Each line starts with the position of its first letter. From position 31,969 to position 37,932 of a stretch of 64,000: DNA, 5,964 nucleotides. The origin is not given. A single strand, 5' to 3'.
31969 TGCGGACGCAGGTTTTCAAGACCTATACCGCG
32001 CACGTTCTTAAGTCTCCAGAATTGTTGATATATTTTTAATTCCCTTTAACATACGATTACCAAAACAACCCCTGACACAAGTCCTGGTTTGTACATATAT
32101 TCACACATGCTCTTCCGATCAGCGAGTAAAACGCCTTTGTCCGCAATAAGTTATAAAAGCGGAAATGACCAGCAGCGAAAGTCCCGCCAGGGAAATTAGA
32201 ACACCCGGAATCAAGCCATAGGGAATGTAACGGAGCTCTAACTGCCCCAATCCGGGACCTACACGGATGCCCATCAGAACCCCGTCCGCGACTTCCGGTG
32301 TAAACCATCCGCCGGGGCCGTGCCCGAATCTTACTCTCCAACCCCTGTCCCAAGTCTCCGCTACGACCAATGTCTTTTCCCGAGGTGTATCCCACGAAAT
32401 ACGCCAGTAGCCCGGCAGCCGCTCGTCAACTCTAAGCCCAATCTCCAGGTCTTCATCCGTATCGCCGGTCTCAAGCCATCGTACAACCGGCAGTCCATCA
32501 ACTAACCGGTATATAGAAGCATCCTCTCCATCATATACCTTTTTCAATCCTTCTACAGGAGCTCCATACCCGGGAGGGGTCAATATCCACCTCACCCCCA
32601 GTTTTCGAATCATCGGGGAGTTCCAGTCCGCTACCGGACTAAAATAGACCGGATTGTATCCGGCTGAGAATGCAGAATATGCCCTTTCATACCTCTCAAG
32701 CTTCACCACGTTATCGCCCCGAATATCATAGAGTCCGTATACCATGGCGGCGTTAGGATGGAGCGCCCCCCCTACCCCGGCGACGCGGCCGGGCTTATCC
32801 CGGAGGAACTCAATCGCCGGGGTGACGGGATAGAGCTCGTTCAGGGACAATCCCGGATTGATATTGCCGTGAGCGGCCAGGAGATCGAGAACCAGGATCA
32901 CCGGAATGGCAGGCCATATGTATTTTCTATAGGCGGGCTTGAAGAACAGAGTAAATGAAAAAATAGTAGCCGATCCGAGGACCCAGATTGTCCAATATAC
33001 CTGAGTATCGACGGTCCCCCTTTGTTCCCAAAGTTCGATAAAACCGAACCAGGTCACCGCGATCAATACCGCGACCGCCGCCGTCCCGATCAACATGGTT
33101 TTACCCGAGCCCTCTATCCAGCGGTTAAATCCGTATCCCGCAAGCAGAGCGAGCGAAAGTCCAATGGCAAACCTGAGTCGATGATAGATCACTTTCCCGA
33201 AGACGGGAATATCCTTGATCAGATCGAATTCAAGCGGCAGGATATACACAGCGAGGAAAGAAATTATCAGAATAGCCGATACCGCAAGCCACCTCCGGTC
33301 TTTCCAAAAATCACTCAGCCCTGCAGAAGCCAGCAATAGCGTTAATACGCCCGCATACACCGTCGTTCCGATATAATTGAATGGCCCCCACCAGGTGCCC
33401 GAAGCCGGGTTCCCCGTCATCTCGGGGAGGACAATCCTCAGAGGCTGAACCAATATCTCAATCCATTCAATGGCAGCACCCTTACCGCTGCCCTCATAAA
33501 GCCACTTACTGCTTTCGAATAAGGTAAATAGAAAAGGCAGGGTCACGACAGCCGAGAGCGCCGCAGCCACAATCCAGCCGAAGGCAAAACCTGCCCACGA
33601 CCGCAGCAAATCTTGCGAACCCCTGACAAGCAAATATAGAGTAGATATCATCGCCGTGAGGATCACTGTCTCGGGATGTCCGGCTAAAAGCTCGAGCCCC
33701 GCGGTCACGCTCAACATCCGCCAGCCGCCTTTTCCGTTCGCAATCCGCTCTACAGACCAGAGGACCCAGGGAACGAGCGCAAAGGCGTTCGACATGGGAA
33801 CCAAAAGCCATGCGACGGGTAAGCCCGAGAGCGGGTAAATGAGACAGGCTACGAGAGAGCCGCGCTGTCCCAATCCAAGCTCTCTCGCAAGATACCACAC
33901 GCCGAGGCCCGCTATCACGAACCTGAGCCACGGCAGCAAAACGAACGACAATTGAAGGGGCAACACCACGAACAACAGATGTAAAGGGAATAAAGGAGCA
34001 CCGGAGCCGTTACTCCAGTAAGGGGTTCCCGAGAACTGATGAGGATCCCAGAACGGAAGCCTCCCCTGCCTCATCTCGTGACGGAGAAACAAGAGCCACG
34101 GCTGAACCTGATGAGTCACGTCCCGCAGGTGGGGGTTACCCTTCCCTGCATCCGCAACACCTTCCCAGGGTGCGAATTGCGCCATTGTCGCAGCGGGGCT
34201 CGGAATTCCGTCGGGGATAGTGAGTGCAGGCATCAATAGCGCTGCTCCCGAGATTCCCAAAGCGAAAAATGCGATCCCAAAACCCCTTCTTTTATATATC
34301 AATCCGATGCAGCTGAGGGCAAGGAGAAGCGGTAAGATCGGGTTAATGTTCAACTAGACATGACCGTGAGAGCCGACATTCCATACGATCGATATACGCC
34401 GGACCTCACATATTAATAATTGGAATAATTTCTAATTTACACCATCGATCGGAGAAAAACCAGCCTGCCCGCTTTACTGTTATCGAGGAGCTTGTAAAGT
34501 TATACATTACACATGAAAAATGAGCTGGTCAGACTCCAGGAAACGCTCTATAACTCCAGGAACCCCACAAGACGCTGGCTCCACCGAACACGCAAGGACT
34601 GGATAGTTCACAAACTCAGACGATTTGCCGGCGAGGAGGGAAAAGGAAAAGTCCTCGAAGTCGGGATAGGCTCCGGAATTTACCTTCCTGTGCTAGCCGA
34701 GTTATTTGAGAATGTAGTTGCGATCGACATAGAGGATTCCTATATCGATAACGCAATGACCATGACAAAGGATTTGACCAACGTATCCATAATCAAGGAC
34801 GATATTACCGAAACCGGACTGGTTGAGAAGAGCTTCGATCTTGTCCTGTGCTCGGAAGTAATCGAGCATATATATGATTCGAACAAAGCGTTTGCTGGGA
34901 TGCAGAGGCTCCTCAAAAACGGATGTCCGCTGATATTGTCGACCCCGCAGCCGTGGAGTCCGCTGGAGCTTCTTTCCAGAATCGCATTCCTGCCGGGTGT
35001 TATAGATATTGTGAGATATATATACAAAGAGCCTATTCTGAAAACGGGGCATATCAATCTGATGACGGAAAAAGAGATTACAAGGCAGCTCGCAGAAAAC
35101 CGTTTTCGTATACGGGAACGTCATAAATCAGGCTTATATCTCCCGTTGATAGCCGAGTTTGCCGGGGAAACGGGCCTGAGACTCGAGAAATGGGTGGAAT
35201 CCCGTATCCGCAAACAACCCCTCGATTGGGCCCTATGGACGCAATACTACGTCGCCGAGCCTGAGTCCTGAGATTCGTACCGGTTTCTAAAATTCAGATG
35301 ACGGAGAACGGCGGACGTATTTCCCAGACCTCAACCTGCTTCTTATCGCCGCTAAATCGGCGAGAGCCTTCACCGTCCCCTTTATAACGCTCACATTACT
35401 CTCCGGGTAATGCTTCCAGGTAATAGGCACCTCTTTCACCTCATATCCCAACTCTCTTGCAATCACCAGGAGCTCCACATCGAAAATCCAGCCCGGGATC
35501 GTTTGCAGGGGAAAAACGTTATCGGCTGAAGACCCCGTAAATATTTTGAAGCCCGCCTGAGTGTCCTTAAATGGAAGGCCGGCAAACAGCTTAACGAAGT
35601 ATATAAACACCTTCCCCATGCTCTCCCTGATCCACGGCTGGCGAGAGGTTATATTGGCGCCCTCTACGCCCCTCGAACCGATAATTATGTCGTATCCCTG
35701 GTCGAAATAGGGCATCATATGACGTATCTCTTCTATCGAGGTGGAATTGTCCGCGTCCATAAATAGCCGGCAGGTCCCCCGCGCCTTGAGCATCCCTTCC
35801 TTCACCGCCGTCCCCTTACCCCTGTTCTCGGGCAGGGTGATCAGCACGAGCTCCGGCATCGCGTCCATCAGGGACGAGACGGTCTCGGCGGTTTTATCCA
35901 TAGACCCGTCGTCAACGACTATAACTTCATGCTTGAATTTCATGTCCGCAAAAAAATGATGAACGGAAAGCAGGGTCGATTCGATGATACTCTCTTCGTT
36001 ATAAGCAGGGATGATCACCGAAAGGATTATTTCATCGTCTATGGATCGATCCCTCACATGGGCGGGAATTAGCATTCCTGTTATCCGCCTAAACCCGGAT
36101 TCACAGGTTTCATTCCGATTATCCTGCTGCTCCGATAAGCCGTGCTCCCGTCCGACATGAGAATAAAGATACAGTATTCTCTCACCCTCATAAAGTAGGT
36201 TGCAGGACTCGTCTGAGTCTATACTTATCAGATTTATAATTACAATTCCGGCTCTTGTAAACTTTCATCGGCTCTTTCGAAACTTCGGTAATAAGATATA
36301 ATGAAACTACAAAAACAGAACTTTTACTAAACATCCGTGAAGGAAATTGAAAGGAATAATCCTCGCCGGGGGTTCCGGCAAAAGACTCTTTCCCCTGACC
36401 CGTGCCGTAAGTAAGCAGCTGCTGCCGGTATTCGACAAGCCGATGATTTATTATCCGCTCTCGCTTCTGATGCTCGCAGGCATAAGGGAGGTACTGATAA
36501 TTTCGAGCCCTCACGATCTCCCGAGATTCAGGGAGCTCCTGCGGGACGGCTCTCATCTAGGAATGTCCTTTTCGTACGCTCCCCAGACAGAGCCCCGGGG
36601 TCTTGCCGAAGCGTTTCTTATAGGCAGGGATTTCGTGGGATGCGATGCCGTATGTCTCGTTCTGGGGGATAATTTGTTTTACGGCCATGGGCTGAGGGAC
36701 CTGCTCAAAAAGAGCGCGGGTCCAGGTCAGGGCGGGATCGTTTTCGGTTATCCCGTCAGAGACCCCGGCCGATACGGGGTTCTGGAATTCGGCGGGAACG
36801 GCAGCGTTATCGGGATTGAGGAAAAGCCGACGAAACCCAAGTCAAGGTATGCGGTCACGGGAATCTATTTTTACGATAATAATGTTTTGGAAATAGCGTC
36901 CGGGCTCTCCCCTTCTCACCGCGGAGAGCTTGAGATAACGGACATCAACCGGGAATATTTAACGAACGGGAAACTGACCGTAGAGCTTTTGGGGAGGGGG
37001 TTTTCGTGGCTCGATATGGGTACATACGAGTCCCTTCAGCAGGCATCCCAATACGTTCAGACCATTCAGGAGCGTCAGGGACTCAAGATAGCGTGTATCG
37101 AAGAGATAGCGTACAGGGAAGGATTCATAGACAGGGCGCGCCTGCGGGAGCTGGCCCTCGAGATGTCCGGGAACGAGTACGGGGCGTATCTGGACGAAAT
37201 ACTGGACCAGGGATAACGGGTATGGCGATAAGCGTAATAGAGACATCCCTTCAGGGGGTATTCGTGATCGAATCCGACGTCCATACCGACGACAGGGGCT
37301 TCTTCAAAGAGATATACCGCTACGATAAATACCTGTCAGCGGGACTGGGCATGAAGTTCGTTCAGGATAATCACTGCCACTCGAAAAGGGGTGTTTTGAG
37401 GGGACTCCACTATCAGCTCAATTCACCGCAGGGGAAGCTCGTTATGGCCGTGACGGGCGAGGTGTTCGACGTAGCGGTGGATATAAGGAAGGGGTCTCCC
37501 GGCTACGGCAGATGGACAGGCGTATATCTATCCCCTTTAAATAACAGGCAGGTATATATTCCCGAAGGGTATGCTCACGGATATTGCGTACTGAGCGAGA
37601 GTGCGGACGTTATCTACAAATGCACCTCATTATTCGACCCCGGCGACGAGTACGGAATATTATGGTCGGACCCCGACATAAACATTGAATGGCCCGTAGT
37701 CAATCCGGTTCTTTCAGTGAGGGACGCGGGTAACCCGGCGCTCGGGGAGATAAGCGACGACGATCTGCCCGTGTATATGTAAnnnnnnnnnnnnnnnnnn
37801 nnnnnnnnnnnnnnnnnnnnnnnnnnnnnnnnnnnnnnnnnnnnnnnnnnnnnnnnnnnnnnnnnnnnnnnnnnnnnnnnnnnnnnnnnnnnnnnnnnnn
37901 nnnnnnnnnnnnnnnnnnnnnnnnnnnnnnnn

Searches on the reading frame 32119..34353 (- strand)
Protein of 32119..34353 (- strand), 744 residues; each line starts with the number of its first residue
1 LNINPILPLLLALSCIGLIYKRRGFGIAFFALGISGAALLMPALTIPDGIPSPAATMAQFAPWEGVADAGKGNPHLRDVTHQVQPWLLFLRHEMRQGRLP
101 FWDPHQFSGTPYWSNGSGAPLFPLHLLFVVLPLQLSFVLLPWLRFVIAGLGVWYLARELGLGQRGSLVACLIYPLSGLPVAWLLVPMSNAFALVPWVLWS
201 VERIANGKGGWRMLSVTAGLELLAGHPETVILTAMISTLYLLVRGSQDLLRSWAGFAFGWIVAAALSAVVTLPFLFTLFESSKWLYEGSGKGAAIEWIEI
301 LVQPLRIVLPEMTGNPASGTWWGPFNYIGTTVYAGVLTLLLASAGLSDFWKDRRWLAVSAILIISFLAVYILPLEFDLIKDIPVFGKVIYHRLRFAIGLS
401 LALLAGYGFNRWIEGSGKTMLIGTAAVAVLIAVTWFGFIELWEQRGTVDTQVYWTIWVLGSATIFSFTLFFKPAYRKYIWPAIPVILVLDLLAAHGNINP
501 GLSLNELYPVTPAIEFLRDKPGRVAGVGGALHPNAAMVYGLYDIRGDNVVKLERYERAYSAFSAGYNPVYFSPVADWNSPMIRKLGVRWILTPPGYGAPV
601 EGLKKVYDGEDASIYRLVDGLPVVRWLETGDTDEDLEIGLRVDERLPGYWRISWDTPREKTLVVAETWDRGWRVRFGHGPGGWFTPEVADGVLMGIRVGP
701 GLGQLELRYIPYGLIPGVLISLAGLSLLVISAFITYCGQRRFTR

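Call 12: search_protein_families(library=pfam, proteins=[window:32119-34353:-])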
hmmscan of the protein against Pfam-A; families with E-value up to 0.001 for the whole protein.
window:32119-34353:- (744 aa): 2 families
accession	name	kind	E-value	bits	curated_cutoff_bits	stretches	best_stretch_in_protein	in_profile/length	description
PF09586.16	YfhO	-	3e-20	72.7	28.5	1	53-492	5-439/835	Bacterial membrane protein YfhO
PF09852.15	DUF2079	-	0.0002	21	28.2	1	121-309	50-234/459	Predicted membrane protein (DUF2079)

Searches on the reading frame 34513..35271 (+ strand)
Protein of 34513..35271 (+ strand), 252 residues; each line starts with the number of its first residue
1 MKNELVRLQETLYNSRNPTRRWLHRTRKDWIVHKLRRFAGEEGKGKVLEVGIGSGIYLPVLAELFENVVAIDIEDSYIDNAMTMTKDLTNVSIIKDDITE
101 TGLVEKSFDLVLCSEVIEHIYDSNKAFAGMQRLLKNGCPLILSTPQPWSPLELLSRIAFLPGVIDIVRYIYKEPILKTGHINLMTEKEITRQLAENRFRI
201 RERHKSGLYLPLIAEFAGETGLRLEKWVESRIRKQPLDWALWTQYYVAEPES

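Call 12: search_protein_families(library=pfam, proteins=[window:34513-35271:+])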
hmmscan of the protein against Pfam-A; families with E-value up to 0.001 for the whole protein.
window:34513-35271:+ (252 aa): 9 families
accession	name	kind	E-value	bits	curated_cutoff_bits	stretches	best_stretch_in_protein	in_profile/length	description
PF08241.18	Methyltransf_11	-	1.8e-17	64.2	21.2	1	48-140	1-93/95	Methyltransferase domain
PF13489.12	Methyltransf_23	-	2.9e-15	56.8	27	1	25-201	4-162/164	Methyltransferase domain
PF13649.12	Methyltransf_25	-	5.2e-15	56.3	27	1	47-137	1-96/97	Methyltransferase domain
PF13847.12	Methyltransf_31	-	9.1e-15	55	27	1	44-146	4-113/145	Methyltransferase domain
PF08242.18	Methyltransf_12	-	1.6e-10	42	30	1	48-139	1-97/98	Methyltransferase domain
PF05401.17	NodS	-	2.1e-07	31.4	24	1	39-133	39-132/201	Nodulation protein S (NodS)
PF03686.19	UPF0146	-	0.00023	21.5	26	1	36-100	6-62/129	Uncharacterised protein family (UPF0146)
PF00398.26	RrnaAD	-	0.00034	20.2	24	1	44-196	31-145/263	Ribosomal RNA adenine dimethylase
PF05219.18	DREV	-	0.00061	19.4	26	0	40-149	91-193/265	DREV methyltransferase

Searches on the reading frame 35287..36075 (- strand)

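Call 12: search_protein_families(library=pfam, proteins=[window:35287-36075:-])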
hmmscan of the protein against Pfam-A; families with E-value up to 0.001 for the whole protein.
window:35287-36075:- (262 aa): 3 families
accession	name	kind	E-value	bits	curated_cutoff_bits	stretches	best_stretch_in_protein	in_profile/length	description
PF00535.33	Glycos_transf_2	-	5.3e-29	101.7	23.3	1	19-162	1-144/168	Glycosyl transferase family 2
PF10111.15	Glyco_tranf_2_2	-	7.8e-10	39.1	27.3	1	19-120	1-102/276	Glycosyltransferase like family 2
PF13641.12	Glyco_tranf_2_3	-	6.1e-07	30.1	27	1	18-133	3-121/230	Glycosyltransferase like family 2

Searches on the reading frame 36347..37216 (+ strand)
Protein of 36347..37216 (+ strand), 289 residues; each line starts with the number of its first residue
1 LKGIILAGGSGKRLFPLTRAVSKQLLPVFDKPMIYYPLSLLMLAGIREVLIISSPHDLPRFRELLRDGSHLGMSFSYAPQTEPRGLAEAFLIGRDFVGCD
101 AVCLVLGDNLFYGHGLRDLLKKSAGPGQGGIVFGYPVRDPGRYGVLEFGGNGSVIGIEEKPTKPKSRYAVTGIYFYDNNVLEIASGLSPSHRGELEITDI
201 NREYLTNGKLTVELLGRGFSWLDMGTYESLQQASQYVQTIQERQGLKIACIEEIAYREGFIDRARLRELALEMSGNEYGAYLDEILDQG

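Call 12: search_protein_families(library=pfam, proteins=[window:36347-37216:+])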
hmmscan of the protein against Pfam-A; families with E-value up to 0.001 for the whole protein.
window:36347-37216:+ (289 aa): 2 families
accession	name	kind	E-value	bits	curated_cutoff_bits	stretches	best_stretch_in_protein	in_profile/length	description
PF00483.29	NTP_transferase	-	1.4e-69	234.8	21.2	1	2-238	1-243/245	Nucleotidyl transferase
PF12804.13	NTP_transf_3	-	5e-08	33.7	27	1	3-126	1-113/160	MobA-like NTP transferase domain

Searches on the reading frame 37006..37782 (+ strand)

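Call 12: search_protein_families(library=pfam, proteins=[window:37006-37782:+])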
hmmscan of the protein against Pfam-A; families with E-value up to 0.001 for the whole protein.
window:37006-37782:+ (258 aa): 1 family
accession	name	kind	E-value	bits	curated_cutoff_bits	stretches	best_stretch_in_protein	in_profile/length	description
PF00908.23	dTDP_sugar_isom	-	4.3e-64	215.7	27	1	79-246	1-166/168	dTDP-4-dehydrorhamnose 3,5-epimerase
